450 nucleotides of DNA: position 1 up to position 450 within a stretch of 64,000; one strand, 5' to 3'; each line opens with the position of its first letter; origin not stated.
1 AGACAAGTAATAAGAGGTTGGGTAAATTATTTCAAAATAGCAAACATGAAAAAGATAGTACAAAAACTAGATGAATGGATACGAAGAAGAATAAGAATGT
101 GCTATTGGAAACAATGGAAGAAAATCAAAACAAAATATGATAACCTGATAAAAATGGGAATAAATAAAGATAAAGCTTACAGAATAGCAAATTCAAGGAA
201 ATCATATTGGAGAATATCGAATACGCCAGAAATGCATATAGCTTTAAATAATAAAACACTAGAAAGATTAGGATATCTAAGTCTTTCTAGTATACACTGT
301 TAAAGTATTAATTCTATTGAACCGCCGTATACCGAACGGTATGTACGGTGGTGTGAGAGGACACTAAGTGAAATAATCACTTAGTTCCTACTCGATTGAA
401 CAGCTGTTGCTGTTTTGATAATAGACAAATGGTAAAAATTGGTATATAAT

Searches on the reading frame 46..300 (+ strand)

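Call 3: search_protein_families(library=pfam, proteins=[window:46-300:+], max_evalue=0.1)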
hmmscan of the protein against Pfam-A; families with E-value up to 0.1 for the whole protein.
window:46-300:+ (85 aa): 3 families
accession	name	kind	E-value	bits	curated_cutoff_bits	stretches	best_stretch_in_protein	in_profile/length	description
PF08388.16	GIIM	-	3.6e-07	30.5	23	1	1-34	44-76/80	Group II intron, maturase-specific domain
PF23855.1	DUF7218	-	0.014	16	27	1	28-53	9-34/47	Family of unknown function (DUF7218)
PF23119.1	CTE_TERT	-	0.028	14.4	27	1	1-81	130-207/230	Telomerase reverse transcriptase, CTE domain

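Call 4: search_protein_families(library=ncbifam, proteins=[window:46-300:+], max_evalue=0.1)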
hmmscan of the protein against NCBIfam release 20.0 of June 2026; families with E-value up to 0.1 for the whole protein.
window:46-300:+ (85 aa): 1 family
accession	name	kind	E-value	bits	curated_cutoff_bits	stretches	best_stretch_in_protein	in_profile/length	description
NF053833.1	Rv1352_Rv1906c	domain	0.051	13.9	25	0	17-45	27-55/76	Rv1352/Rv1906c domain-containing protein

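Call 5: search_protein_families(library=padloc, proteins=[window:46-300:+], max_evalue=0.1)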
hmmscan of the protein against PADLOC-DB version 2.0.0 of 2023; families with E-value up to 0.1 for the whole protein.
window:46-300:+ (85 aa): 0 families
